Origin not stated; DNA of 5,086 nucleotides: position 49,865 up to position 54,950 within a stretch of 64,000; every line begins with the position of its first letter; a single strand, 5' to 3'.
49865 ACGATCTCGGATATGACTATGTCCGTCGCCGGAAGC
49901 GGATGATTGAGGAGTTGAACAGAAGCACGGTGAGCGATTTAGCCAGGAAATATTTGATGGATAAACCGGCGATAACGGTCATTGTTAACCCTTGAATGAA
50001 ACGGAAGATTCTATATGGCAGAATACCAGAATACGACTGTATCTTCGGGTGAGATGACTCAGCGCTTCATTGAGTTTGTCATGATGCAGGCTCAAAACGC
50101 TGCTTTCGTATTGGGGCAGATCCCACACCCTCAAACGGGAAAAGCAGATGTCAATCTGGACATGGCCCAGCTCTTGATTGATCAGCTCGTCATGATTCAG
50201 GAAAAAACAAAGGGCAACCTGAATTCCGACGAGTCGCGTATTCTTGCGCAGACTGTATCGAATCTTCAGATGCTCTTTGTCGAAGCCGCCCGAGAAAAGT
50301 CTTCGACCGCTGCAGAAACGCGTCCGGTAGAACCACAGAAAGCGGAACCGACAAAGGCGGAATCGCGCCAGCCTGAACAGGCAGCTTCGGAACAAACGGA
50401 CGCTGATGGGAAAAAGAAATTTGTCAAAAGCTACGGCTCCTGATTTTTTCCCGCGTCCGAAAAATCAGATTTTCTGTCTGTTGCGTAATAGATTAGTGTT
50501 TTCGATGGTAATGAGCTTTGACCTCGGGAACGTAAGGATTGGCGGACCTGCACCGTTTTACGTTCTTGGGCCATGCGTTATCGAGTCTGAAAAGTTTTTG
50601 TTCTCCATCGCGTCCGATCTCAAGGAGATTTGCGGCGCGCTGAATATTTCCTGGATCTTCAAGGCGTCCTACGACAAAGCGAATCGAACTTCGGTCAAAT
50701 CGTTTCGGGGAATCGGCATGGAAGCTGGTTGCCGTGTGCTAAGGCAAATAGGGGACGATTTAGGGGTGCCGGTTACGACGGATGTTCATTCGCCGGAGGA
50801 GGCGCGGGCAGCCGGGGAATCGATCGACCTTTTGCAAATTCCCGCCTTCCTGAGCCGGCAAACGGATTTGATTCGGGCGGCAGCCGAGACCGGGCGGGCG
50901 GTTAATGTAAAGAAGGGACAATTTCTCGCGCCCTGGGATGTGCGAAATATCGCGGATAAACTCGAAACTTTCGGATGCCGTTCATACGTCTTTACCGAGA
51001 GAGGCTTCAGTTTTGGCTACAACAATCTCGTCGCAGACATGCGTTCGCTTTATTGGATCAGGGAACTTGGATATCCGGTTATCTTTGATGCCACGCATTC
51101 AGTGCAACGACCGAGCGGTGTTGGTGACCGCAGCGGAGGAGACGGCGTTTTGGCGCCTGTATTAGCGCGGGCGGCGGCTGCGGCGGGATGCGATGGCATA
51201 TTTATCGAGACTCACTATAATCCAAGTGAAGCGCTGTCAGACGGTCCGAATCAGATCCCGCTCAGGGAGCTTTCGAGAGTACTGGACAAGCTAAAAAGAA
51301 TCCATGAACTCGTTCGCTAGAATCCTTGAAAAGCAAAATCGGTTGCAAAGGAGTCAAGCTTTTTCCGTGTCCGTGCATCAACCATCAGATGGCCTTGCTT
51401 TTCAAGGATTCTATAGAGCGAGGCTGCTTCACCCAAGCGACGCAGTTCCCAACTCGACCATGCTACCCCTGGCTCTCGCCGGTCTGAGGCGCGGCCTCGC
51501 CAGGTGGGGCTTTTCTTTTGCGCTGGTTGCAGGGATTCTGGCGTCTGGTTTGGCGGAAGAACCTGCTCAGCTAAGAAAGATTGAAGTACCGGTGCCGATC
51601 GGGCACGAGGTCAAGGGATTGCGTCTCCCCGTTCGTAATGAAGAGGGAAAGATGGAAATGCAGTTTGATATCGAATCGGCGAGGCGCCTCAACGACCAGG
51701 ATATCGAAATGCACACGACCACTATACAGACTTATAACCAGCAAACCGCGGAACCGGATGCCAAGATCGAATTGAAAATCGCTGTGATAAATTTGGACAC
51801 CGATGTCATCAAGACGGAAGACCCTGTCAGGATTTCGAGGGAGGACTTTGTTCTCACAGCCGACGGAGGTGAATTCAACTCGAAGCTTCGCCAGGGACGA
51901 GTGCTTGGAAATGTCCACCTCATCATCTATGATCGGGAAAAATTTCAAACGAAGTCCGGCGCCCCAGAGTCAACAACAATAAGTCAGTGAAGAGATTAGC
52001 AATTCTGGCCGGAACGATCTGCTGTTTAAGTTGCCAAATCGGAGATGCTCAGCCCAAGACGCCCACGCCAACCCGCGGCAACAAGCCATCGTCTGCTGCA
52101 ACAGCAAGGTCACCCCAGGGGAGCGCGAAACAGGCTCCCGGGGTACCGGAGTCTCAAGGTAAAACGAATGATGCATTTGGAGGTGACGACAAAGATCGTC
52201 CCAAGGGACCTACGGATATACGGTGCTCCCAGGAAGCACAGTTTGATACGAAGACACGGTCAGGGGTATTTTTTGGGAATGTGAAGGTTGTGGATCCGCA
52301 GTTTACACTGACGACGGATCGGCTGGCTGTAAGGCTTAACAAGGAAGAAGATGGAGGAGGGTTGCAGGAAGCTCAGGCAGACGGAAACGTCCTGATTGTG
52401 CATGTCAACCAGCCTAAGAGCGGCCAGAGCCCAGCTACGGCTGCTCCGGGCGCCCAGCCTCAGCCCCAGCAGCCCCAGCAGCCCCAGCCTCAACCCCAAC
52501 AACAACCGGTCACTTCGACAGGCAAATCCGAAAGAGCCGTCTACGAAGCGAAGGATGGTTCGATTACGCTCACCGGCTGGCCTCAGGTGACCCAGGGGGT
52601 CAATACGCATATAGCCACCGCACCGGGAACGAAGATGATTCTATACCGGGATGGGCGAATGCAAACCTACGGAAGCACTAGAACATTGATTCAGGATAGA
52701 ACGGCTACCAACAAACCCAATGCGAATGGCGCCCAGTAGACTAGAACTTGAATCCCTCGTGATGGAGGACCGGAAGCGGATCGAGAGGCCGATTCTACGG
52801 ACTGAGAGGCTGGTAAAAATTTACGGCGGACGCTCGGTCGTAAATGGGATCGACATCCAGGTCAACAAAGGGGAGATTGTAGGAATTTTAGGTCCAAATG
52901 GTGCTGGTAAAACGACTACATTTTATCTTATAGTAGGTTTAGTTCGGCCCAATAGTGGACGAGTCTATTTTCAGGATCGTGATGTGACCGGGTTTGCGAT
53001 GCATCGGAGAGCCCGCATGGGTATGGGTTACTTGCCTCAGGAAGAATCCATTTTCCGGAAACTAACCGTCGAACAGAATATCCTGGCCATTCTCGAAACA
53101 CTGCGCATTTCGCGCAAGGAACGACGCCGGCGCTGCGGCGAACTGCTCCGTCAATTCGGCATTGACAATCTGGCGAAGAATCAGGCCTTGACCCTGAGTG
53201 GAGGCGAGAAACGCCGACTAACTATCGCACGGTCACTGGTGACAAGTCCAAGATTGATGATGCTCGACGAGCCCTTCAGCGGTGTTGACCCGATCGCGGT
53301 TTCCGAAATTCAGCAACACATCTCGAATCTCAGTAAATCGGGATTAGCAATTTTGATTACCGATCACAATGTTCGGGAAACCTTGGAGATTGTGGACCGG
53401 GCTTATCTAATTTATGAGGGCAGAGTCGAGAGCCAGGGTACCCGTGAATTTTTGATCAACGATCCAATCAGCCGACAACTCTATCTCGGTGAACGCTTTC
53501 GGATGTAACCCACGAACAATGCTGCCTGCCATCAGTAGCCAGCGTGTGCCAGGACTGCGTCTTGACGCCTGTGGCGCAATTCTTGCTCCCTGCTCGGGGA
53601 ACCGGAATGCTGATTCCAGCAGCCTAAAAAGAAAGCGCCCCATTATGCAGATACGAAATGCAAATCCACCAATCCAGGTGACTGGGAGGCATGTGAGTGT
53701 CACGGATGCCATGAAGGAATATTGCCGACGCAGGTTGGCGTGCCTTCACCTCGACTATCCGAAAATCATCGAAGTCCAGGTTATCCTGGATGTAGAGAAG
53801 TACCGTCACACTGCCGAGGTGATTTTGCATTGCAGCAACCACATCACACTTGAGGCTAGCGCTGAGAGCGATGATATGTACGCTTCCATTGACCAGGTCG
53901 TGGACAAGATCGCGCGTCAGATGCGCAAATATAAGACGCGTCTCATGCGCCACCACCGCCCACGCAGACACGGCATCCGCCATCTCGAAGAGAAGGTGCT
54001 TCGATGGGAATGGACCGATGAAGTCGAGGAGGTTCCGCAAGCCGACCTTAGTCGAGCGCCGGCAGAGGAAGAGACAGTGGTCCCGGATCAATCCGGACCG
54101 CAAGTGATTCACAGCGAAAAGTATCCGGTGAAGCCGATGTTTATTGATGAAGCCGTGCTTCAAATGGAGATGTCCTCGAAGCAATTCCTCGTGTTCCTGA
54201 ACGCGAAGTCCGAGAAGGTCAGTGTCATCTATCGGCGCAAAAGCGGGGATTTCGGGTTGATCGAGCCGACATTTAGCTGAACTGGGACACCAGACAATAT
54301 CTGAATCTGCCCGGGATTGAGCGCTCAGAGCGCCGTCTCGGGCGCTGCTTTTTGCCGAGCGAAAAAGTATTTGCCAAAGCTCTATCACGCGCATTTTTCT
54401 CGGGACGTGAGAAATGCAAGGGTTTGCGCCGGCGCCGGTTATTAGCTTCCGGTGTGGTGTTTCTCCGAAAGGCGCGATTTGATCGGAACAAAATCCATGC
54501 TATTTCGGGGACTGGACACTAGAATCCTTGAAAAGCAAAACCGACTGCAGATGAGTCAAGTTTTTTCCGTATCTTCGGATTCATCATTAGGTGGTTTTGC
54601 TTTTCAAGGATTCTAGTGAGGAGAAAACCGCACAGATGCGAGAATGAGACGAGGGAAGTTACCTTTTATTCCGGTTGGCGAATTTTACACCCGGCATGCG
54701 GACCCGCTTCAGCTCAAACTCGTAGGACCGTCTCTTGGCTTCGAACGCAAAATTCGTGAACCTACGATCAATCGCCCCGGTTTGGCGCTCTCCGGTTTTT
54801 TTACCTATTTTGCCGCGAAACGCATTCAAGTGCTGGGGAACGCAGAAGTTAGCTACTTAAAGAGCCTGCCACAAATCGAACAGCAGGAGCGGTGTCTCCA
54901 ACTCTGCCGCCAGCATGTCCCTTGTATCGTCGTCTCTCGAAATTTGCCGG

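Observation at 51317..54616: Two same-orientation copies of a 98-bp TA-flanked hairpin element (family C) bracket lptC-lptA-lptB-hpf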

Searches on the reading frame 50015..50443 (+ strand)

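Call 8: search_protein_families(library=pfam, proteins=[window:50015-50443:+])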
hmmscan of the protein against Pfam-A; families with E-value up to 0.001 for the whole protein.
window:50015-50443:+ (142 aa): 1 family
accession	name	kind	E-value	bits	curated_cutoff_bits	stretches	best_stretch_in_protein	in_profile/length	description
PF08899.16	DUF1844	-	5.6e-22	78.1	27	1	17-90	3-76/76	Domain of unknown function (DUF1844)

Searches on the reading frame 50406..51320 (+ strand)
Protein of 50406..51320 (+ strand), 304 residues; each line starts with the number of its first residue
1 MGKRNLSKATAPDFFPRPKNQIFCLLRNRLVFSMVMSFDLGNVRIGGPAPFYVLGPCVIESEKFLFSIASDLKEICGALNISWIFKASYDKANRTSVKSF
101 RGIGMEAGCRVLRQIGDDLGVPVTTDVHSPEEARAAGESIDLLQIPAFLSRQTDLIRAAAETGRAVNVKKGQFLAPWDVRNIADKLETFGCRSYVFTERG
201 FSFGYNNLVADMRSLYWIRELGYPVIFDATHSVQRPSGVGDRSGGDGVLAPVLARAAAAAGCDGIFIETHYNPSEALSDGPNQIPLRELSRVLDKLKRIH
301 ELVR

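Call 8: search_protein_families(library=pfam, proteins=[window:50406-51320:+])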
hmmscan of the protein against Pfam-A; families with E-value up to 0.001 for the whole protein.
window:50406-51320:+ (304 aa): 1 family
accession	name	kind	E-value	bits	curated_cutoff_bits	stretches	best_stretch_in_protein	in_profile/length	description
PF00793.26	DAHP_synth_1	-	2.2e-64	217.4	25.5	1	42-301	9-266/270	DAHP synthetase I family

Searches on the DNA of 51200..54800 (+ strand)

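Call 27: search_rna_families(source=window, start=51200, end=54800, threshold=evalue, max_evalue=1)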
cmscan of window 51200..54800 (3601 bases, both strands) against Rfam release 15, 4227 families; matches with E-value up to 1: 5.
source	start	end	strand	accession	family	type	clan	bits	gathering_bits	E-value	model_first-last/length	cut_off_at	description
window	54523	54612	-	RF04134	MIR7504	Gene; miRNA;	-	25.3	83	0.25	1-124/124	no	MIR7504 microRNA precursor family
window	54519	54616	-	RF04267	mir-362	Gene; miRNA;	-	22.8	80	0.082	1-65/65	no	mir-362 microRNA precursor family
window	54525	54610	+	RF03765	mir-2059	Gene; miRNA;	-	22.2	90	0.49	1-68/68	no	mir-2059 microRNA precursor family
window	51317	51414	+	RF04267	mir-362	Gene; miRNA;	-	22.1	80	0.13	1-65/65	no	mir-362 microRNA precursor family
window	51317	51414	-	RF04267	mir-362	Gene; miRNA;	-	20.3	80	0.47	1-65/65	no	mir-362 microRNA precursor family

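Call 45: search_dna_similar(query=window:51318-51505:+, collection=plasmids, mode=distant, max_rows=10)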
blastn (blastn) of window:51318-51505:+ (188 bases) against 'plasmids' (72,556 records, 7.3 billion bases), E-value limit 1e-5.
No match.
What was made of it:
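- Tried and rejected: The plasmid search gave no match (call 45).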

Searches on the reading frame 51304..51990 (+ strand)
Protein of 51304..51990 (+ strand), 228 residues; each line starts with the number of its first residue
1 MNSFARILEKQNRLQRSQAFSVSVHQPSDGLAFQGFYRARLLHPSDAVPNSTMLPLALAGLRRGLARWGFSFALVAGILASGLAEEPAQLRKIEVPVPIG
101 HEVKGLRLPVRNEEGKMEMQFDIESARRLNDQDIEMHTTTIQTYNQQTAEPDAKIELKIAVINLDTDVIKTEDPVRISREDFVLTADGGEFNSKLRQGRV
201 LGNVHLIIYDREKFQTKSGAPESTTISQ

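Call 53: find_homologous_proteins(query=window:51304-51990:+, max_evalue=0.00001)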
Query window:51304-51990:+ (228 aa): 247 proteins with E <= 0.00001 among 1450 candidates; the best 120 are listed.
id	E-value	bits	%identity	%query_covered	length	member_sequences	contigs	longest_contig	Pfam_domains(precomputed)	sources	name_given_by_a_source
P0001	2.7e-125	434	90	96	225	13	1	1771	PF06835.19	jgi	jgi:hypothetical protein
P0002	2.6e-91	323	91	72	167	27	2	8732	PF06835.19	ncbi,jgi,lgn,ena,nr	ncbi:MAG TPA: LPS export ABC transporter periplasmic protein LptC [Chthoniobacterales bacterium]|nr:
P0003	1.3e-90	321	90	72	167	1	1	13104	PF06835.19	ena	-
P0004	3.4e-90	319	90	72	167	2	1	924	PF06835.19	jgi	-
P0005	1.3e-89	317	89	72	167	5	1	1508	PF06835.19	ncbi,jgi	-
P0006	1.2e-87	311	87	75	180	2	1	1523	-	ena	-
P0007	2.4e-86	307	80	80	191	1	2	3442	PF06835.19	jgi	jgi:Lipopolysaccharide-assembly, LptC-related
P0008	1.2e-84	301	90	68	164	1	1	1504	PF06835.19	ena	-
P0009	6.9e-82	292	64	100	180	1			-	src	-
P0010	2.0e-79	284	65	96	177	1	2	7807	PF06835.19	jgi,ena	-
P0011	7.6e-78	279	79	72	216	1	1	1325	-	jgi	jgi:hypothetical protein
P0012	3.6e-76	274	63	96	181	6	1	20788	-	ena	-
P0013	7.7e-76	272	71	81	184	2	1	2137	-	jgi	jgi:lipopolysaccharide-assembly LptC-related protein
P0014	1.3e-74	268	77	72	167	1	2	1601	-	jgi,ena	-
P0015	1.7e-74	268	77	72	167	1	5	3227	-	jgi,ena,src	-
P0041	5.7e-70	253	74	68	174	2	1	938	PF06835.19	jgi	jgi:hypothetical protein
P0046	1.5e-68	249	71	73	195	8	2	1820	-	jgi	-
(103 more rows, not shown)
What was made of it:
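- Tried and rejected: The placement rests instead on NCBI's name for a 91%-identical LptC, labelled Chthoniobacterales (call 53).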

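Call 56: find_encoding_contigs(protein=P0001, flank=700, max_places=1)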
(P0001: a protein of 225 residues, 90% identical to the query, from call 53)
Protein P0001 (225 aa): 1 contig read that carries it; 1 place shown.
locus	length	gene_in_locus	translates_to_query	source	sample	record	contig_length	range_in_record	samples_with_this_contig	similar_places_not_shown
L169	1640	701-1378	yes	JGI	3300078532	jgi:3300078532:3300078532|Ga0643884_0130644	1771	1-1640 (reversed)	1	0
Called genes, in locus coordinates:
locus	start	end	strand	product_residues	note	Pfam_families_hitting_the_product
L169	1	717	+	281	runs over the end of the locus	?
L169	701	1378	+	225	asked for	PF06835:LptC (weak)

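Call 57: find_encoding_contigs(protein=P0007, flank=700, max_places=1)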
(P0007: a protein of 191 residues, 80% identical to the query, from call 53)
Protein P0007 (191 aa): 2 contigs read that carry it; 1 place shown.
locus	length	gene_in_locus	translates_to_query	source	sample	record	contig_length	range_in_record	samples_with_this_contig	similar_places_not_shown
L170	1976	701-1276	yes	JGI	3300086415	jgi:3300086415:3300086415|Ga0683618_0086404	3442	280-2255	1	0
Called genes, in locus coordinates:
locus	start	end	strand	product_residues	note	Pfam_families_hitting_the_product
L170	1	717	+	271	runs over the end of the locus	PF00793:DAHP_synth_1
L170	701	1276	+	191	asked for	PF06835:LptC (faint)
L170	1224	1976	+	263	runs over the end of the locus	PF03968:LptD_N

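Call 58: find_encoding_contigs(protein=P0013, flank=700, max_places=1)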
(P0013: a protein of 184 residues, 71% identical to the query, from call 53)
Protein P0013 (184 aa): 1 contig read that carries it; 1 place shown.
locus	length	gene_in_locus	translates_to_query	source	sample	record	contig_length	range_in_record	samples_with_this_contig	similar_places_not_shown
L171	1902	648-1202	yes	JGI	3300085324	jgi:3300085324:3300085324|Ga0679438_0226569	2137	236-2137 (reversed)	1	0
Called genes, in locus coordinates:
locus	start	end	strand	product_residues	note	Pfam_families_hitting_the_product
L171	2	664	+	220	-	?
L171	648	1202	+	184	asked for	-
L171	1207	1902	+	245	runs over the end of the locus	PF03968:LptD_N (weak)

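Call 59: find_encoding_contigs(protein=P0011, flank=700, max_places=1)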
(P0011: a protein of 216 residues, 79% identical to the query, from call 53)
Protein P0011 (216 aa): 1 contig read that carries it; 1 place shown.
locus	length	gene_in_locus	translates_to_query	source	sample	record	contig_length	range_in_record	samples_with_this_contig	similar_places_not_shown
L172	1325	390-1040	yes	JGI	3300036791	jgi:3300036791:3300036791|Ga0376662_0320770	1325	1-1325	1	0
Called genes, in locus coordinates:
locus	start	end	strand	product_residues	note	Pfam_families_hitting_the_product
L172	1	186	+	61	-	?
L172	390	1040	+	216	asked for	-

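Call 60: find_encoding_contigs(protein=P0006, flank=700, max_places=1)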
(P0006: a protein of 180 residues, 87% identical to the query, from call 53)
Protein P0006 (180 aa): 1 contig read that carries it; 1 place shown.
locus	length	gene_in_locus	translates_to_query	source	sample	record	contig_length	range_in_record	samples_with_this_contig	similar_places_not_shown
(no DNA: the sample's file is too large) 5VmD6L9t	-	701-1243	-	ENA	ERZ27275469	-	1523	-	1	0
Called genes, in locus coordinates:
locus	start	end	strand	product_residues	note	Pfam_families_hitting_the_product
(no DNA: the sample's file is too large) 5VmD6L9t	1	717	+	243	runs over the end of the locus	?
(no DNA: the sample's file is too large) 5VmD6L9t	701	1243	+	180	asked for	-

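Call 61: find_encoding_contigs(protein=P0046, flank=700, max_places=1)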
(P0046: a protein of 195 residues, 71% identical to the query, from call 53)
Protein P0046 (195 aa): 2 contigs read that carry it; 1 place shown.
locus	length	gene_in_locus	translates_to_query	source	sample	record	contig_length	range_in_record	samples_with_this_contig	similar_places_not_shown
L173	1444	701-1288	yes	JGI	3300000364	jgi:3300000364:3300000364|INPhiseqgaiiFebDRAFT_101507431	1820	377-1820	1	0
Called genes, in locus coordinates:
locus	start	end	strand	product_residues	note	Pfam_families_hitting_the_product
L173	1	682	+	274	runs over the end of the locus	-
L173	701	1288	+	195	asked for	-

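Call 62: find_encoding_contigs(protein=P0041, flank=700, max_places=1)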
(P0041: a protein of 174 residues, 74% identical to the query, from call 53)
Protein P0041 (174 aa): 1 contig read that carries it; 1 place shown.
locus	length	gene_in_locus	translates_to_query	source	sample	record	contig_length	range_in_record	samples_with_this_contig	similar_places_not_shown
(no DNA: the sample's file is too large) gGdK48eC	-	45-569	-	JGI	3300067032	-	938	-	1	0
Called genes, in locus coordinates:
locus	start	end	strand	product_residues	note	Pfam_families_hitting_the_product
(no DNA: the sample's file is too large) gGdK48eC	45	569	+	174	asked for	PF06835:LptC (weak)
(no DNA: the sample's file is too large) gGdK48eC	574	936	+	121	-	?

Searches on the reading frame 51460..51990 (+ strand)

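Call 8: search_protein_families(library=pfam, proteins=[window:51460-51990:+])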
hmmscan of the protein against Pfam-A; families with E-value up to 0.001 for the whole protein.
window:51460-51990:+ (176 aa): 1 family
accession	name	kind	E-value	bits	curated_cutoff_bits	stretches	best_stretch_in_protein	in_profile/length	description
PF06835.18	LptC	-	6.4e-07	29.6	21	1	77-153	95-171/175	Lipopolysaccharide-assembly, LptC-related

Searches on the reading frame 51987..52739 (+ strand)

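Call 8: search_protein_families(library=pfam, proteins=[window:51987-52739:+])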
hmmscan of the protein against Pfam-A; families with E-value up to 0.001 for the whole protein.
window:51987-52739:+ (250 aa): 1 family
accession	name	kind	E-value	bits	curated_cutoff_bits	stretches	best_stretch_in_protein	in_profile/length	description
PF03968.19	LptD_N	-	2e-07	31.7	20.4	1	81-207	4-99/113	LptA/(LptD N-terminal domain) LPS transport protein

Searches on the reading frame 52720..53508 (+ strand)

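Call 8: search_protein_families(library=pfam, proteins=[window:52720-53508:+])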
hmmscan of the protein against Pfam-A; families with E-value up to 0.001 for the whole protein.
window:52720-53508:+ (262 aa): 3 families
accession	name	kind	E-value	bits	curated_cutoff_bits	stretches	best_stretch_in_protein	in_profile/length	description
PF00005.33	ABC_tran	-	2.5e-35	122.5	25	1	42-186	2-136/137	ABC transporter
PF13304.12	AAA_21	-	5.4e-06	27.1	27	0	154-217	233-299/304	AAA domain, putative AbiEii toxin, Type IV TA system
PF02463.25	SMC_N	-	0.00059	19.8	40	0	121-232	123-212/220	RecF/RecN/SMC N terminal domain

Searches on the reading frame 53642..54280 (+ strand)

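Call 8: search_protein_families(library=pfam, proteins=[window:53642-54280:+])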
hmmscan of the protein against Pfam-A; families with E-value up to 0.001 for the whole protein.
window:53642-54280:+ (212 aa): 2 families
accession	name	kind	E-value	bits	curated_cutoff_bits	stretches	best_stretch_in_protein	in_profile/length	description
PF02482.25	Ribosomal_S30AE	-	9.4e-25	87.6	23.7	1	11-101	1-87/88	Sigma 54 modulation protein / S30EA ribosomal protein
PF16321.10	Ribosom_S30AE_C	-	1.3e-21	76.4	25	1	152-206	3-57/57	Sigma 54 modulation/S30EA ribosomal protein C terminus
